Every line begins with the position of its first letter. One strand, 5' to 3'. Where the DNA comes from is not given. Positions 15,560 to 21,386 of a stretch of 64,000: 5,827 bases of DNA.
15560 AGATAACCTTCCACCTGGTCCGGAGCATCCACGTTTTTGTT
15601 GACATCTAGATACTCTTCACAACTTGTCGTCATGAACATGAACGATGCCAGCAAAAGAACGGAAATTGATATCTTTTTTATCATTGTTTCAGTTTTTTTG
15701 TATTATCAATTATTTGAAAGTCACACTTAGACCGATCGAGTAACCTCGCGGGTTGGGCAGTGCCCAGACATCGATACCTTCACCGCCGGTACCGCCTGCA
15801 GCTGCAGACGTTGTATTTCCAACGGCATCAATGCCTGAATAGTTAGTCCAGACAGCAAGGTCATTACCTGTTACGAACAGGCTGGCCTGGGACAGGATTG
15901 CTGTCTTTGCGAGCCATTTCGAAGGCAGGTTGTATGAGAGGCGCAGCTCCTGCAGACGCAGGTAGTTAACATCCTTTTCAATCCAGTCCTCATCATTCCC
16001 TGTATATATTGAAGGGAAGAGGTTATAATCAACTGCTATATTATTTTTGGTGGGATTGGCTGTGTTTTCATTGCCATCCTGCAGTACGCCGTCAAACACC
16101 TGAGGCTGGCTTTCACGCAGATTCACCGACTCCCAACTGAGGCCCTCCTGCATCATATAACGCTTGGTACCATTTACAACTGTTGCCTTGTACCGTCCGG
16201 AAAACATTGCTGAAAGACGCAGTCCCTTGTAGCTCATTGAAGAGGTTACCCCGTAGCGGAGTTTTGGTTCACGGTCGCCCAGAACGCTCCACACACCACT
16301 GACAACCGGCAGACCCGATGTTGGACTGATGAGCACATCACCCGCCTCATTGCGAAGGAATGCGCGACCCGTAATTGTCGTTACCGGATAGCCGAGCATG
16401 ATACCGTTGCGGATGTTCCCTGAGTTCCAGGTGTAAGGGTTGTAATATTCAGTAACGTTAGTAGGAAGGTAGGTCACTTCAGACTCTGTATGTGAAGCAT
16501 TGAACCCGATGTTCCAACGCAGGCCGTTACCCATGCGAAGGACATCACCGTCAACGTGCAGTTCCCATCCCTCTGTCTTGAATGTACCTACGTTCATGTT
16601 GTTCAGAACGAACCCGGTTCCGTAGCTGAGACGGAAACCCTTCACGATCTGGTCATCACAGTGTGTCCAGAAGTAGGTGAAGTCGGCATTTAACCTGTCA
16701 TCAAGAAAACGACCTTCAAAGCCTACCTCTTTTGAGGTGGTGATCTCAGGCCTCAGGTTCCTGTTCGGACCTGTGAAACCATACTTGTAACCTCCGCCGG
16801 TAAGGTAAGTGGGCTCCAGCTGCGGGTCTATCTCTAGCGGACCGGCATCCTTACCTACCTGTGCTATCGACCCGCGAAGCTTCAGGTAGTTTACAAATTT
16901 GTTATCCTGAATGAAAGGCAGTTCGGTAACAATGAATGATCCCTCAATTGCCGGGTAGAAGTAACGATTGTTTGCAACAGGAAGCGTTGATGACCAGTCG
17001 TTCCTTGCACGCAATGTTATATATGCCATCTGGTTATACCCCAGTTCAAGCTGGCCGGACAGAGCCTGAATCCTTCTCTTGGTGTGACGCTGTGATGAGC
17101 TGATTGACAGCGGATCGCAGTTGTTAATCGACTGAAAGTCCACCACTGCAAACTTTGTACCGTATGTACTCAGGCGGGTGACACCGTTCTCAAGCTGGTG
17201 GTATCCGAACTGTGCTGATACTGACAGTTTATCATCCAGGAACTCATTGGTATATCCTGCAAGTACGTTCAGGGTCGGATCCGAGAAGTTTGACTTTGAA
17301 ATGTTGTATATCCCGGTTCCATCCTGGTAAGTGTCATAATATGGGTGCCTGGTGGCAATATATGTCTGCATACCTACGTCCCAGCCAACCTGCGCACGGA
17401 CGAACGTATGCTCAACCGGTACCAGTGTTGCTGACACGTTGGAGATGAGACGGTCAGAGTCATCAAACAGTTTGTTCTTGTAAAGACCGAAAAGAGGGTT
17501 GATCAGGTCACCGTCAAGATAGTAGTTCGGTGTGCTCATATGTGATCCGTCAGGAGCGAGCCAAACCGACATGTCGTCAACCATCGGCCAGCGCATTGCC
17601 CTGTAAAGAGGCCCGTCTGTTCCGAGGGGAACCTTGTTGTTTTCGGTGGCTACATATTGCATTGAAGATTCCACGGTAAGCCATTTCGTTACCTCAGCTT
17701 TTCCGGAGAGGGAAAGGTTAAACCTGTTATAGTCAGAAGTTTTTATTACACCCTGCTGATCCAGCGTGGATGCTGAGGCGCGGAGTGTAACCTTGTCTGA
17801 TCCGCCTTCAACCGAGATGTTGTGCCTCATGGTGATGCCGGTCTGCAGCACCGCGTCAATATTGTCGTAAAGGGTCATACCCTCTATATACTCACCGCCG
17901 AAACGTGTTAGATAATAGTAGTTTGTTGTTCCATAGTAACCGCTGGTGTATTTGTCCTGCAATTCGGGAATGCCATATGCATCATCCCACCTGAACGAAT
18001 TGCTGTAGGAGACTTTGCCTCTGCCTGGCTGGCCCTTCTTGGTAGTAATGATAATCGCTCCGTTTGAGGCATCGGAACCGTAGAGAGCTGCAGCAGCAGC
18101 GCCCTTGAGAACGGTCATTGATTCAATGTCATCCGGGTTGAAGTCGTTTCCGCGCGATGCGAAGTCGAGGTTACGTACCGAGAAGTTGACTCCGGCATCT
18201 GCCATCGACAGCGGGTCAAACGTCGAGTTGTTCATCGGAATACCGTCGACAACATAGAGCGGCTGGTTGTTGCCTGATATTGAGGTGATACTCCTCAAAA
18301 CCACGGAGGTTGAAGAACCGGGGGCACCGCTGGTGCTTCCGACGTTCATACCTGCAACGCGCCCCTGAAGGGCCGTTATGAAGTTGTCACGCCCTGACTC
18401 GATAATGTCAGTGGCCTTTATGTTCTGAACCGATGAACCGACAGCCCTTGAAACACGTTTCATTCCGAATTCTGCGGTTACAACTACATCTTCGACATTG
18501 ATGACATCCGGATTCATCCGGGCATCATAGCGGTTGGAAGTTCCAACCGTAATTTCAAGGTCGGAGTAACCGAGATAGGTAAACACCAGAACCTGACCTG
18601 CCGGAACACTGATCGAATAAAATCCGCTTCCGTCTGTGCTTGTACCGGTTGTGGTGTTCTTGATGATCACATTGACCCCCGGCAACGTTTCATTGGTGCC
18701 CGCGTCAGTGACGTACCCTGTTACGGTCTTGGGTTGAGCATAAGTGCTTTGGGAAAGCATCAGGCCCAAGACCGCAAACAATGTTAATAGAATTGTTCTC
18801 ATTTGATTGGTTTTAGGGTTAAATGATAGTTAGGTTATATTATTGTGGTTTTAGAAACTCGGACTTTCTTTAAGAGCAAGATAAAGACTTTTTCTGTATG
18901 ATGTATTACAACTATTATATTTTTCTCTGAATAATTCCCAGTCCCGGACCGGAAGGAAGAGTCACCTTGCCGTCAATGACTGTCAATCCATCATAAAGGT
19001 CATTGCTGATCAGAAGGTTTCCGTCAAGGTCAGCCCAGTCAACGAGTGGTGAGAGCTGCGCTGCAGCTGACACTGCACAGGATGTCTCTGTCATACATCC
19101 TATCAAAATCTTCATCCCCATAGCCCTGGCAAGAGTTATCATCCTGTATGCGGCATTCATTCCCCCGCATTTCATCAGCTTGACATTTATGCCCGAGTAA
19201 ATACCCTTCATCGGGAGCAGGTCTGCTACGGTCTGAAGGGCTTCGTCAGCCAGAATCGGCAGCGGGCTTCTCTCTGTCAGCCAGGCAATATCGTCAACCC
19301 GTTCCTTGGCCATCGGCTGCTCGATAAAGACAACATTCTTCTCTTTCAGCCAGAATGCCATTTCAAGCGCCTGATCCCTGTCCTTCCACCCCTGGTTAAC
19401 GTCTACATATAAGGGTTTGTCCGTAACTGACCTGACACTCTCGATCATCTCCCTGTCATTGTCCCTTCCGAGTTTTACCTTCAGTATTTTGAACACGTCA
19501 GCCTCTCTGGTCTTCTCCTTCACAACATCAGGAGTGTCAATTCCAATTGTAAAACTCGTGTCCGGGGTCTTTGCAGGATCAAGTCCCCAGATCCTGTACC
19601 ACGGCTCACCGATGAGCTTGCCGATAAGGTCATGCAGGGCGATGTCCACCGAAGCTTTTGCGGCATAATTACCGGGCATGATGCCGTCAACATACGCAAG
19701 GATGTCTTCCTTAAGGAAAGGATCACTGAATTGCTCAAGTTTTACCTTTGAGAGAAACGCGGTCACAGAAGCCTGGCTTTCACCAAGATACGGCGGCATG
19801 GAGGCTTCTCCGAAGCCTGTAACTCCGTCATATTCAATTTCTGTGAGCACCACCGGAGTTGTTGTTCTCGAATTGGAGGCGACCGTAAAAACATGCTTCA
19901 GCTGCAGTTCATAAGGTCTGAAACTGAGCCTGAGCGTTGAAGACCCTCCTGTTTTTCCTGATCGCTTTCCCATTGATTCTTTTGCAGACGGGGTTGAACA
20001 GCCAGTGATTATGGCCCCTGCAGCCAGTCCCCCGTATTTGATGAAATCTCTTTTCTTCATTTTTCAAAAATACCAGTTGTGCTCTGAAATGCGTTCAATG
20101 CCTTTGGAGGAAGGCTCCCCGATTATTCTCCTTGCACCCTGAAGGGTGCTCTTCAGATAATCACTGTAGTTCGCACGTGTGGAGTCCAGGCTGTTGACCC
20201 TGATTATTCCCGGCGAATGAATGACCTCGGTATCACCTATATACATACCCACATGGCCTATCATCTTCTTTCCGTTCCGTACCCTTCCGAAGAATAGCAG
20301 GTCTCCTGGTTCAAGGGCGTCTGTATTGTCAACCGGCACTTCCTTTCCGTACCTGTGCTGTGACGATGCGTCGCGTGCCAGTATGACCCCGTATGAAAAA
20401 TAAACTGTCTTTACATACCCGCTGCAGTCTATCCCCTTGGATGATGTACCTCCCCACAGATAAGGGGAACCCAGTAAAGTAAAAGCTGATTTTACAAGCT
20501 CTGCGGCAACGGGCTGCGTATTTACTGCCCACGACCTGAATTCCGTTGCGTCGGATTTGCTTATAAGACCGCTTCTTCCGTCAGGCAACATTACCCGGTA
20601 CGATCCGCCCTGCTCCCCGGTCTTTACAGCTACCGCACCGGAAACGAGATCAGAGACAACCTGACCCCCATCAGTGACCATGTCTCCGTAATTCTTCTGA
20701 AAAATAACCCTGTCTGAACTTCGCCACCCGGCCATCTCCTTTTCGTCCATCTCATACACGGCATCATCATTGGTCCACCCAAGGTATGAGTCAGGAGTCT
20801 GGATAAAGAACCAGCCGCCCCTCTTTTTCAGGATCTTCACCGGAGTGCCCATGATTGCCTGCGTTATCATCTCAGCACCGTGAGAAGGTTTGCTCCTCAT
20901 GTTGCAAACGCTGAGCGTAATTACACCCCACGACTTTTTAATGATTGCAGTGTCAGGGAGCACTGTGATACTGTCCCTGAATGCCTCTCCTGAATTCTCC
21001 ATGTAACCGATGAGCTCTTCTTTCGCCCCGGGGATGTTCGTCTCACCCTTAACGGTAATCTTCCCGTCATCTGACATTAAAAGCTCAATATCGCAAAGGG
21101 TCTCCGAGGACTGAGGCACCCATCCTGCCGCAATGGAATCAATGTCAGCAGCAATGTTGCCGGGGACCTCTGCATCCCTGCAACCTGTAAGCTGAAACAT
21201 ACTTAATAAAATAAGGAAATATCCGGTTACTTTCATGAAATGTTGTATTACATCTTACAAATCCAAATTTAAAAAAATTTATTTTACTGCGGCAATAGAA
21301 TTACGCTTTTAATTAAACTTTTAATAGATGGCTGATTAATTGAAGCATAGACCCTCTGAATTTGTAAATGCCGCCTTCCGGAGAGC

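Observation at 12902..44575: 32-kb contiguous peptidoglycan/muropeptide harvesting locus fed by a SusC/SusD pair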

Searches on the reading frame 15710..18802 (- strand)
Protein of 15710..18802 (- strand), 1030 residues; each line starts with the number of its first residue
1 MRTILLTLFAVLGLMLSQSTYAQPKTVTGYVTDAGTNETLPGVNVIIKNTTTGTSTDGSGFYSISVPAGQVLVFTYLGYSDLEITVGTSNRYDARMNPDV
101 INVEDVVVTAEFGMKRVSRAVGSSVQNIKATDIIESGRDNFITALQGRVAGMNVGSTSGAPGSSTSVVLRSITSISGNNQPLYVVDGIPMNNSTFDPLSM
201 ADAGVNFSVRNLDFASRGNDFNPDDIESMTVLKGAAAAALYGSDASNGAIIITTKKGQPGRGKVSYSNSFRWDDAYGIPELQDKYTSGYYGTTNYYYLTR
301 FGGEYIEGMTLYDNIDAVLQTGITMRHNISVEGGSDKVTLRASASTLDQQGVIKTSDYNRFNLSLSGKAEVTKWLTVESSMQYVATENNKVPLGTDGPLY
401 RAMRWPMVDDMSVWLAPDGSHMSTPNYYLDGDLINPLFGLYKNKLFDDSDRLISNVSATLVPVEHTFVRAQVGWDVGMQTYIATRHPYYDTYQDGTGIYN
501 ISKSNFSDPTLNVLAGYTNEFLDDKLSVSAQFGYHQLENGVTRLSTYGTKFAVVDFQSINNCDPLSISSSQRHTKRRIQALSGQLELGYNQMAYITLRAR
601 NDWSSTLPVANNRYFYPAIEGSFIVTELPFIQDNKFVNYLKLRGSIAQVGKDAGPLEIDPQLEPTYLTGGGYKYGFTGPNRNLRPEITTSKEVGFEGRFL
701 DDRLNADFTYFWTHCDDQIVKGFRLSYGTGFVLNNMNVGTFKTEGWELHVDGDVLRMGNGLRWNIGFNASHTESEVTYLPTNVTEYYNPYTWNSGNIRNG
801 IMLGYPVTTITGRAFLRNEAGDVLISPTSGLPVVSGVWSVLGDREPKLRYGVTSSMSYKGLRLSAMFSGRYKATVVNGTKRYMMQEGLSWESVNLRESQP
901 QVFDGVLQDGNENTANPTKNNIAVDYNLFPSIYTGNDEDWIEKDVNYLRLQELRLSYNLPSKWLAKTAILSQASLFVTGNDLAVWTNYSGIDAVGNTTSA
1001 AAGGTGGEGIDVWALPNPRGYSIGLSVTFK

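Call 3: search_protein_families(library=pfam, proteins=[window:15710-18802:-], max_evalue=0.001)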
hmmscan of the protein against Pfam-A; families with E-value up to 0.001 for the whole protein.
window:15710-18802:- (1030 aa): 4 families
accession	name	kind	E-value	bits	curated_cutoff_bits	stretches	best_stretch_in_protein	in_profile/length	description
PF13715.12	CarbopepD_reg_2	-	1.1e-17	64.3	32.2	1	27-108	1-88/88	CarboxypepD_reg-like domain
PF07715.20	Plug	-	5e-17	62.8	23.9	1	119-249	3-107/107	TonB-dependent Receptor Plug Domain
PF00593.30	TonB_dep_Rec_b-barrel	-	2.2e-16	61.2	27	1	447-777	52-353/436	TonB dependent receptor-like, beta-barrel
PF13620.12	CarboxypepD_reg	-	5.5e-09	36.7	32.3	1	26-93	1-78/82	Carboxypeptidase regulatory-like domain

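Call 5: search_protein_families(library=ncbifam, proteins=[window:15710-18802:-], max_evalue=0.01)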
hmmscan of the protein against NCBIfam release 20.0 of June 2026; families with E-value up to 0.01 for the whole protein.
window:15710-18802:- (1030 aa): 3 families
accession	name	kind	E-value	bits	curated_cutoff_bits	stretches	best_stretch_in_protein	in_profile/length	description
TIGR04056.1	OMP_RagA_SusC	subfamily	1.2e-186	623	368.25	1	25-1029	1-981/981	SusC/RagA family TonB-linked outer membrane protein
TIGR04057.1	SusC_RagA_signa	signature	9e-16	57.4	46.2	1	225-255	1-31/31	SusC/RagA subfamily TonB-dependent outer membrane receptor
TIGR01785.1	TonB-hemin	subfamily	1.8e-08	33.3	316.85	1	664-774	445-561/677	TonB-dependent heme/hemoglobin receptor family protein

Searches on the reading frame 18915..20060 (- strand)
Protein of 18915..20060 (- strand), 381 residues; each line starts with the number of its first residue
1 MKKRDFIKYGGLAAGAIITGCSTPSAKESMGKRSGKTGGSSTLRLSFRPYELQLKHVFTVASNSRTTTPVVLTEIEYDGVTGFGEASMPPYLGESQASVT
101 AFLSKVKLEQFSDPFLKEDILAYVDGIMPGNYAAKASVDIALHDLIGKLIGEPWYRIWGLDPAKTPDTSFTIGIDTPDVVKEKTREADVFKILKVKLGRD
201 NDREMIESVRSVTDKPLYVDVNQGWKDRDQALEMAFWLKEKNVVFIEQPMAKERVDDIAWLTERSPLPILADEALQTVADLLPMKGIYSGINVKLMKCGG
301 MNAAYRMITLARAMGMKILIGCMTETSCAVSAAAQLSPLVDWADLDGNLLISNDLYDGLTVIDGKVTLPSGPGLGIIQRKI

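Call 3: search_protein_families(library=pfam, proteins=[window:18915-20060:-], max_evalue=0.001)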
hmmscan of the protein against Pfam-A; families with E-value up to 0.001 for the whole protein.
window:18915-20060:- (381 aa): 2 families
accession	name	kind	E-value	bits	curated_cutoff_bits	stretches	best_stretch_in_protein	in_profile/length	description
PF13378.12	MR_MLE_C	-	6e-36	124.6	29.4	1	184-376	9-213/219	Enolase C-terminal domain-like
PF02746.21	MR_MLE_N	-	8.5e-10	39.3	22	1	57-155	15-113/117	Mandelate racemase / muconate lactonizing enzyme, N-terminal domain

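Call 5: search_protein_families(library=ncbifam, proteins=[window:18915-20060:-], max_evalue=0.01)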
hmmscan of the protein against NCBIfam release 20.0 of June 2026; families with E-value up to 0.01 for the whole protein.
window:18915-20060:- (381 aa): 17 families
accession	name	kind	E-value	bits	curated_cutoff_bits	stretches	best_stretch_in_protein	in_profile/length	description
NF042940.1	racemase_DgcA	equivalog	2.1e-62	211.2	400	1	48-369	4-317/323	N-acetyl-D-Glu racemase DgcA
NF011708.0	PRK15129.1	equivalog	1.4e-45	155.7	343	1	54-368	13-321/321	L-Ala-D/L-Glu epimerase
TIGR02534.1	mucon_cyclo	subfamily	4.6e-34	118.1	334.95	1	56-376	17-355/368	muconate/chloromuconate family cycloisomerase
NF041118.1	A_G_epim_Thtga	equivalog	1.2e-32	113.4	500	1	46-363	7-335/341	L-Ala-D/L-Glu epimerase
TIGR01928.1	menC_lowGC_arch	equivalog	1e-23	83.9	200.65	1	50-339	3-299/325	o-succinylbenzoate synthase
NF043002.1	HProlDhtase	equivalog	9.8e-17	60.8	500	1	77-377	40-353/366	cis-3-hydroxy-L-proline dehydratase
NF047820.1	TalGalacDh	equivalog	5e-15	55.3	500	1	134-376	107-354/371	L-talarate/galactarate dehydratase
NF040866.1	AraD_Arch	equivalog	3.6e-13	49.3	650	1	133-377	102-360/372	arabinonate dehydratase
NF002782.0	PRK02901.1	equivalog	1.1e-12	47.6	288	1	192-367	105-289/328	o-succinylbenzoate synthase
TIGR01927.1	menC_gam_Gplu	equivalog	6.5e-12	45.4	130.55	1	176-338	111-280/307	o-succinylbenzoate synthase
NF040790.2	glucon_galact_dh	equivalog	2.8e-09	36.3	750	1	202-376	177-359/390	bifunctional D-gluconate/D-galactonate dehydratase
NF010624.0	PRK14017.1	equivalog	4.7e-09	35.8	311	1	79-376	25-350/382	galactonate dehydratase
NF003473.0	PRK05105.1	equivalog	5.5e-09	35.5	236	1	175-338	121-288/331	o-succinylbenzoate synthase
NF043051.1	ManoateDhtManD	equivalog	2.5e-06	26.6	550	1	74-160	22-111/403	D-mannonate dehydratase ManD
NF002739.0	PRK02714.1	equivalog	8.6e-06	25.4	259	1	187-337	131-287/320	o-succinylbenzoate synthase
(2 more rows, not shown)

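Call 39: search_solved_structures(query=window:18915-20060:-, max_evalue=1e-20)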
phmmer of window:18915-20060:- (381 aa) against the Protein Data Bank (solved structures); distinct sequences matched with E-value up to 1e-20: 18.
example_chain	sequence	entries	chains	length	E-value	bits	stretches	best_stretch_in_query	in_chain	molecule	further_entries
3iji_A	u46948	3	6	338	5e-156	522.5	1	44-377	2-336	Muconate cycloisomerase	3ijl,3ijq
1jpd_X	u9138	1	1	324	8.8e-41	143.3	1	55-365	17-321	L-Ala-D/L-Glu Epimerase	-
4gfi_A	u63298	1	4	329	4.5e-36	127.8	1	57-374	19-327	Mandelate racemase/muconate lactonizing enzyme family protein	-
3jva_A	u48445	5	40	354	1e-34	123.4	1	47-375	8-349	Dipeptide Epimerase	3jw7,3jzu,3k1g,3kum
1jpm_A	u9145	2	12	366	1.4e-34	123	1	54-378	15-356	L-Ala-D/L-Glu Epimerase | similar to chloromuconate cycloisomerase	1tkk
2qde_A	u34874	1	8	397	2.2e-33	119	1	78-343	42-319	Mandelate racemase/muconate lactonizing enzyme family protein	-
3rit_A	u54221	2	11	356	7.2e-33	117.3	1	67-377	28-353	Dipeptide epimerase | Putative chloromuconate cycloisomerase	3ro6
2p88_A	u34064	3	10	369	3.5e-31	111.7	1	51-376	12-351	Mandelate racemase/muconate lactonizing enzyme family protein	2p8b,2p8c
2zad_A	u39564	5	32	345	1.3e-28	103.3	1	43-364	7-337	Muconate cycloisomerase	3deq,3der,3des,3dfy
3s5s_A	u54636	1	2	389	4.9e-23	84.9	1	44-364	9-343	Mandelate racemase/muconate lactonizing enzyme family protein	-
3q45_A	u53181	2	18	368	1.4e-22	83.5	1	52-376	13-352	Mandelate racemase/muconate lactonizing enzyme family; possible chloromuconate cycloisomer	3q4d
3ik4_A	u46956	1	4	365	4.1e-22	81.9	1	45-371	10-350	Mandelate racemase/muconate lactonizing protein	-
1f9c_A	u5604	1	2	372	1.6e-21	79.9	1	67-376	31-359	PROTEIN (MUCONATE CYCLOISOMERASE I)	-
3muc_A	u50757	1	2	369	2.5e-21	79.3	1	67-376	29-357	PROTEIN (MUCONATE CYCLOISOMERASE)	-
1bkh_A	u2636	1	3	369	3.1e-21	79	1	67-376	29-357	MUCONATE LACTONIZING ENZYME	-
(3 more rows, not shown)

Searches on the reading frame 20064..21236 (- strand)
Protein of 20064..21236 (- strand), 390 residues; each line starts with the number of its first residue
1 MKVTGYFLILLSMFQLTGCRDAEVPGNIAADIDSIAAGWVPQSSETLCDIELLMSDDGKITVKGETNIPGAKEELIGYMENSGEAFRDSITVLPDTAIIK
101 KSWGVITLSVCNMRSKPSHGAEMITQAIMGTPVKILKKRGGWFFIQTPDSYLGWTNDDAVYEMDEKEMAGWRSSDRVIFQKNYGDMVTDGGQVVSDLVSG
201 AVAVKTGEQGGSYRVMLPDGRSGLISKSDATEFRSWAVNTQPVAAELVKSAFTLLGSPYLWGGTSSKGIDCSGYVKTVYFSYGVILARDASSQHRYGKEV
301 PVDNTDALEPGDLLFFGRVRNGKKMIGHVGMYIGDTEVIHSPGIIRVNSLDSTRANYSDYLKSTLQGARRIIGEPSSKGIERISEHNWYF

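Call 3: search_protein_families(library=pfam, proteins=[window:20064-21236:-], max_evalue=0.001)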
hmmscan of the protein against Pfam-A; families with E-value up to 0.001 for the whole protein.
window:20064-21236:- (390 aa): 4 families
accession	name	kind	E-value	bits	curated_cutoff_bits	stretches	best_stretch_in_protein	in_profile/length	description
PF00877.26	NLPC_P60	-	2e-23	82.8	23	1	256-352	1-93/105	NlpC/P60 family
PF18348.7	SH3_16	-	4.4e-13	49.2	25.8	1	113-157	1-46/49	Bacterial dipeptidyl-peptidase Sh3 domain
PF08239.17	SH3_3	-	1.3e-12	48.1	27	1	112-154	4-47/54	Bacterial SH3 domain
PF06347.19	SH3_4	-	4.5e-05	23.6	24.1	1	112-156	6-50/56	Bacterial SH3 domain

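Call 5: search_protein_families(library=ncbifam, proteins=[window:20064-21236:-], max_evalue=0.01)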
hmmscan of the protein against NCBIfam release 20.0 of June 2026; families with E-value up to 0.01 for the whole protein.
window:20064-21236:- (390 aa): 9 families
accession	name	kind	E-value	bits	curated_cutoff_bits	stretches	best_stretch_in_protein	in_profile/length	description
NF038345.1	wall_hydro_RipC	exception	7.8e-15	55.1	425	1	240-341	247-339/362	peptidoglycan hydrolase RipC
NF008096.1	PRK10838.1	equivalog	4.2e-13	49.5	186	1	238-372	62-186/189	bifunctional murein DD-endopeptidase/murein LD-carboxypeptidase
NF040678.1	EntFM_CwpFM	equivalog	7.7e-13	48.2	720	1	238-341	306-403/430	enterotoxin EntFM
NF010495.0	PRK13914.1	equivalog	1.8e-12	47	647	1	235-340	357-455/481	invasion associated endopeptidase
NF033742.1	NlpC_p60_RipB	exception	1.7e-09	37.7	335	1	236-343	69-181/206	NlpC/P60 family peptidoglycan endopeptidase RipB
NF046048.1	NlpC_P60_DIP1281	equivalog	1.1e-08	34.3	517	1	268-342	497-563/587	DIP1281 family NlpC/P60 protein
NF033741.1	NlpC_p60_RipA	exception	7.8e-08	31.8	625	1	246-344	330-433/457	NlpC/P60 family peptidoglycan endopeptidase RipA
NF033743.1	NlpC_inact_RipD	exception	8.2e-07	28.7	215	1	263-341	87-157/181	NlpC/P60 family peptidoglycan-binding protein RipD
TIGR04211.1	SH3_and_anchor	equivalog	0.0007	19.3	65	1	112-161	9-59/198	TIGR04211 family SH3 domain-containing protein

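Call 38: search_solved_structures(query=window:20064-21236:-, max_evalue=0.00001)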
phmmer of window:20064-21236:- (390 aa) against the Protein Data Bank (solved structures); distinct sequences matched with E-value up to 0.00001: 29.
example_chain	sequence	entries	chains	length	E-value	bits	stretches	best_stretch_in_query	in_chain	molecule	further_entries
3pvq_A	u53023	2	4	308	5.7e-60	206.6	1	101-390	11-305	Dipeptidyl-peptidase VI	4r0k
3npf_A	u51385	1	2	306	2.5e-58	201.2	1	101-372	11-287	putative dipeptidyl-peptidase VI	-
3h41_A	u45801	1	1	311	7.5e-32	114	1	122-370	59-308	NLP/P60 family protein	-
7cfl_A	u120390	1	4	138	1.6e-15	60.3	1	246-371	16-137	Putative cell wall hydrolase phosphatase-associated protein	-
2hbw_A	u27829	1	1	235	6.5e-14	55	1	256-344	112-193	NLP/P60 protein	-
8v3w_H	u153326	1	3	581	2.8e-12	49.6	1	235-354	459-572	Hub-Hydrolase (CD1368)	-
4xcm_A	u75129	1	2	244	3.8e-12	49.2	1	246-376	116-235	Cell wall-binding endopeptidase-related protein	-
2evr_A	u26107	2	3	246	2.6e-11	46.4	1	256-343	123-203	COG0791: Cell wall-associated hydrolases (invasion-associated proteins)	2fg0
8er5_A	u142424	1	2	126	6.4e-11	45.2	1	251-342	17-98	NlpC/P60 domain-containing protein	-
8i2f_B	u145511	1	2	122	8.3e-11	44.8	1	244-352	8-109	Probable peptidoglycan endopeptidase LytE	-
8idc_E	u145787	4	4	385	1e-10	44.5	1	247-354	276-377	NlpC/P60 family protein | Probable endopeptidase MT2245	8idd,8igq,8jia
9ubf_A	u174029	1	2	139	1.2e-10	44.3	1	244-352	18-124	Cell wall hydrolase Tn916-like,CTn7-Orf16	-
8i2d_A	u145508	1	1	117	1.2e-10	44.2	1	245-352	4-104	Probable peptidoglycan endopeptidase LytE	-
8xud_I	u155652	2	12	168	2.2e-10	43.4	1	232-345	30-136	Murein DD-endopeptidase MepS/Murein LD-carboxypeptidase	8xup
8i2e_B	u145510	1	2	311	2.8e-10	43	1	232-352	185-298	Probable peptidoglycan endopeptidase LytE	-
4fdy_A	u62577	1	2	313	7.4e-10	41.7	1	247-372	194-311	Similar to lipoprotein, NLP/P60 family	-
6biq_A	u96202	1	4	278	1.3e-09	40.8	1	239-342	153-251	Clan CA, family C40, NlpC/P60 superfamily cysteine peptidase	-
6b8c_A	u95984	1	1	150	1.6e-09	40.5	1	244-343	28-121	NLP/P60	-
6bim_A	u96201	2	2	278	4.5e-09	39.1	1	238-341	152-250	Clan CA, family C40, NlpC/P60 superfamily cysteine peptidase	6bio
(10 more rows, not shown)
